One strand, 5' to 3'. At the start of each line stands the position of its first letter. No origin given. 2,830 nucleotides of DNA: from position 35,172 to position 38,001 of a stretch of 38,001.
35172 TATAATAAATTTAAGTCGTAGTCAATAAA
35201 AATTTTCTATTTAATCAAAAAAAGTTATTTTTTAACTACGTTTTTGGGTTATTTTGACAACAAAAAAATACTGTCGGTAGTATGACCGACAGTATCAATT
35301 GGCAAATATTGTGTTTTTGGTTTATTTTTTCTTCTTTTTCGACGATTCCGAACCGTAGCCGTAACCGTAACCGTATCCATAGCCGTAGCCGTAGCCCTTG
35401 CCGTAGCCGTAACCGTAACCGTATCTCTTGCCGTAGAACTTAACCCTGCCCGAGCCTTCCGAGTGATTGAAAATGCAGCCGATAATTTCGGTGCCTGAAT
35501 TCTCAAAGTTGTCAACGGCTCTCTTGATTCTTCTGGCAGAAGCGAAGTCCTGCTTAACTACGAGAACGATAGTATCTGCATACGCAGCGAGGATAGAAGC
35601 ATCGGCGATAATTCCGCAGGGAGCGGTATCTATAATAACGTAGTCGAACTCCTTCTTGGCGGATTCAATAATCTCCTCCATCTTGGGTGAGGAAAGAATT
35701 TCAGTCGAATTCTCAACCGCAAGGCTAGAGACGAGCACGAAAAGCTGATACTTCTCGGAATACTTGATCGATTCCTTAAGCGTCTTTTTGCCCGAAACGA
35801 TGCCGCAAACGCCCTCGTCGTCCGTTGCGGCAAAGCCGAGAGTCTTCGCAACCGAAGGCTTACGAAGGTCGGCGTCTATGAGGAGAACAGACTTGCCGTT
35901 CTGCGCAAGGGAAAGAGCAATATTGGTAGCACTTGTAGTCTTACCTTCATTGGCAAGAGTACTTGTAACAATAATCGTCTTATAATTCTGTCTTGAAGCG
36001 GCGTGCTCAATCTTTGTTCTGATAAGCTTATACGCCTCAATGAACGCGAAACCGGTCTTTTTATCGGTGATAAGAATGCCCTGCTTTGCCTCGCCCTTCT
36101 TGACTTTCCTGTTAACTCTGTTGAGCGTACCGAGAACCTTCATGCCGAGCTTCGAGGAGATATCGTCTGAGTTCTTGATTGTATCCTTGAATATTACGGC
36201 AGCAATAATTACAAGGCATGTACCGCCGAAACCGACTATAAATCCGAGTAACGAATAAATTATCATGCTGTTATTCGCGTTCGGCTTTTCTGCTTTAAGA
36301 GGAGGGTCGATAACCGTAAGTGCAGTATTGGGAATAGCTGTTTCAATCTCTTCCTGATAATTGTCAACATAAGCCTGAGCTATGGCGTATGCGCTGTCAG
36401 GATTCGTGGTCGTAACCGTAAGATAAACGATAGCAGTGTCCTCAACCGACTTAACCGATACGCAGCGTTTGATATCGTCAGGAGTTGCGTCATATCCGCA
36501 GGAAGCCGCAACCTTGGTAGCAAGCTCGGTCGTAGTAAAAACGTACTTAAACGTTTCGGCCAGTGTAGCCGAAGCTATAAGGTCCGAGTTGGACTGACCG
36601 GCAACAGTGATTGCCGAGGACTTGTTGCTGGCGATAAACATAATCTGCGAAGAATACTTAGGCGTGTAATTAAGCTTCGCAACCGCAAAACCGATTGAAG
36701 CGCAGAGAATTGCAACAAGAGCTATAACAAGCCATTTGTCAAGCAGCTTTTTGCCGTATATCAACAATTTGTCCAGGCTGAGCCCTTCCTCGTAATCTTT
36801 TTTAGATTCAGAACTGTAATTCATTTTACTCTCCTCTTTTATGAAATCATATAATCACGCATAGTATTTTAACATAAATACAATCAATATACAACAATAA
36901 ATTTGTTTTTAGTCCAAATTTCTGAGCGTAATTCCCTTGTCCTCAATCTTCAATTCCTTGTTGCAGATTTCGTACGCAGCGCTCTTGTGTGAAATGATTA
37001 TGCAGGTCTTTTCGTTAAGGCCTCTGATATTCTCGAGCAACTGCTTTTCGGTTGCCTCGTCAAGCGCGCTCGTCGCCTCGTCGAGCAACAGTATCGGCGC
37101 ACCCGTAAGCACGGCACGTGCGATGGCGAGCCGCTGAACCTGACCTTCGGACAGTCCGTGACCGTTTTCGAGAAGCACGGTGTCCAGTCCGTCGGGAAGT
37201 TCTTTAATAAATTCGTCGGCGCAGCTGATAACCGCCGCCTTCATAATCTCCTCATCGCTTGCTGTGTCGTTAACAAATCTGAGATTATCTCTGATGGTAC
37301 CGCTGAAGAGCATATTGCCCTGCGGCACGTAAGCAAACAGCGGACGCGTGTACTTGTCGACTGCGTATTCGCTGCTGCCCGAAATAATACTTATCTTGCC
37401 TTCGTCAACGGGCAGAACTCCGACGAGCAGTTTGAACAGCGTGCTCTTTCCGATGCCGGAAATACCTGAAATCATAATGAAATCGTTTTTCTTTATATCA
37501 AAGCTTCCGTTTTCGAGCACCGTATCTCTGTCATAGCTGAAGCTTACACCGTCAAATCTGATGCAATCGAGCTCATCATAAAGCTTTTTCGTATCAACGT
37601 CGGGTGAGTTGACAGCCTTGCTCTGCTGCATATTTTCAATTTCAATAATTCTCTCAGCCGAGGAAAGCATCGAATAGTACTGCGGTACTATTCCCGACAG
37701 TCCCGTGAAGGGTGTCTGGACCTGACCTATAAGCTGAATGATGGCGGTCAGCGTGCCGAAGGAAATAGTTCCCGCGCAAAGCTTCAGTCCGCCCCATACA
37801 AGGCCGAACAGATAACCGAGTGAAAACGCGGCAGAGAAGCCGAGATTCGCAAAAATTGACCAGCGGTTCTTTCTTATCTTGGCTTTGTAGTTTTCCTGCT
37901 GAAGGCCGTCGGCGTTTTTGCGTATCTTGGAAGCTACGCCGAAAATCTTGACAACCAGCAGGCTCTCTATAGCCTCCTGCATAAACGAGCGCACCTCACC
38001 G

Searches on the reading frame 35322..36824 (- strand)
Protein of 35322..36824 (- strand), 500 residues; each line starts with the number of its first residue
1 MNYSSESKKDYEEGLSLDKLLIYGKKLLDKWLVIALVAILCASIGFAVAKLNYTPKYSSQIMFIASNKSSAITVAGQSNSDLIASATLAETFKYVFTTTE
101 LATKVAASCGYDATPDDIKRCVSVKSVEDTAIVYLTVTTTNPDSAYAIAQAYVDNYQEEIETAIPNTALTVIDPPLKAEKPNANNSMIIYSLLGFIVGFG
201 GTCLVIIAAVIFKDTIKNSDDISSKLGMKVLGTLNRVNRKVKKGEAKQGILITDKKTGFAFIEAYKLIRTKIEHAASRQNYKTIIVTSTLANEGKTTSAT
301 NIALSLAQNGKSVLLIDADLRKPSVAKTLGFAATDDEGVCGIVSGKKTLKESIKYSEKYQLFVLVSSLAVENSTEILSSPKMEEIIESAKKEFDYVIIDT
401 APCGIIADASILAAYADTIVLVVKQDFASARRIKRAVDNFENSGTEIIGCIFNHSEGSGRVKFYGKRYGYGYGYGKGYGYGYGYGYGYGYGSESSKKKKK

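Call 8: search_protein_families(library=pfam, proteins=[window:35322-36824:-], max_evalue=0.01)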
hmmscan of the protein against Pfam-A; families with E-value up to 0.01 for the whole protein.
window:35322-36824:- (500 aa): 11 families
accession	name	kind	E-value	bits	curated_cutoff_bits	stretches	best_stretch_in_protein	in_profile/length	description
PF13614.12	AAA_31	-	2.5e-17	63.8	27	1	284-434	4-158/177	AAA domain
PF10609.15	ParA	-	1.1e-12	48.4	27.1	1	282-455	4-175/246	NUBPL iron-transfer P-loop NTPase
PF01656.29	CbiA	-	1.5e-09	38.3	25.4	1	284-458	1-86/125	CobQ/CobB/MinD/ParA nucleotide binding domain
PF02706.20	Wzz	-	4.2e-07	30.6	25.5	1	25-107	10-89/91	Chain length determinant protein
PF09140.17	MipZ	-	1.5e-06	28.2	20.7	1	284-424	3-130/262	ATPase MipZ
PF02374.21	ArsA_ATPase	-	1.1e-05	25.3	24.3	0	294-319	13-38/305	Anion-transporting ATPase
PF00448.28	SRP54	-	0.00071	19.7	22.7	0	292-334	11-53/196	SRP54-type protein, GTPase domain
PF00142.24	Fer4_NifH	-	0.0029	17.5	25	0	294-330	12-48/271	4Fe-4S iron sulfur cluster binding proteins, NifH/frxC family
PF06564.18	CBP_BcsQ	-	0.0045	17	21.3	1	293-435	13-157/234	Cellulose biosynthesis protein BcsQ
PF16575.11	CLP1_P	-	0.0054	17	26.6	0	292-326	4-38/188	mRNA cleavage and polyadenylation factor CLP1 P-loop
PF06687.17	SUR7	-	0.01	16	29.6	0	183-232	138-186/201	SUR7/PalI family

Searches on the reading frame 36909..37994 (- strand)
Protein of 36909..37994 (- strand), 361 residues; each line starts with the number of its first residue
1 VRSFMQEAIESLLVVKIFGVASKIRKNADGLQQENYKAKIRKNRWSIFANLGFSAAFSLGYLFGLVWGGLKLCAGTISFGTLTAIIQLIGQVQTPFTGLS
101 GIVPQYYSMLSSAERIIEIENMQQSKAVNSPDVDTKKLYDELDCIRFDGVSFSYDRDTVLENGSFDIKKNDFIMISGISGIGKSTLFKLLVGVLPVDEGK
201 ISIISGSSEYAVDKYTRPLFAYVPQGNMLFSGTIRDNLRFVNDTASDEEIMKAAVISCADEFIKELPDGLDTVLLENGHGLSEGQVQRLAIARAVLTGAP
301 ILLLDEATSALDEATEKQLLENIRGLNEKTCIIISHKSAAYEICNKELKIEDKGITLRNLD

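Call 8: search_protein_families(library=pfam, proteins=[window:36909-37994:-], max_evalue=0.01)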
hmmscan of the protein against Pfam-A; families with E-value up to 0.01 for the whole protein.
window:36909-37994:- (361 aa): 9 families
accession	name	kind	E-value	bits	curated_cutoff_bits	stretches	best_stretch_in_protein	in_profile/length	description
PF00005.33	ABC_tran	-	5.4e-24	85.8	25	1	160-309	1-137/137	ABC transporter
PF00664.28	ABC_membrane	-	5.1e-08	33.4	28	1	3-96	181-274/274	ABC transporter transmembrane region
PF02463.25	SMC_N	-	2.6e-05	24.2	40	1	289-351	149-212/220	RecF/RecN/SMC N terminal domain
PF25201.1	nSTAND6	-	0.00013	22.4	27.7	1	154-217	2-65/148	Novel STAND NTPase 6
PF13401.12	AAA_22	-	0.0002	22.1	27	1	170-327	5-108/130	AAA domain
PF03193.22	RsgA_GTPase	-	0.0039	17.5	30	0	166-202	103-138/174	RsgA GTPase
PF20720.3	nSTAND3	-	0.0056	16.8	27.2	0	167-191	14-38/155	Novel STAND NTPase 3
PF00437.27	T2SSE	-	0.0084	15.2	24.9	0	172-239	144-209/370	Type II/IV secretion system protein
PF09818.15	ABC_ATPase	-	0.0087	15.5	23.2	0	260-311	138-188/283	P-loop domain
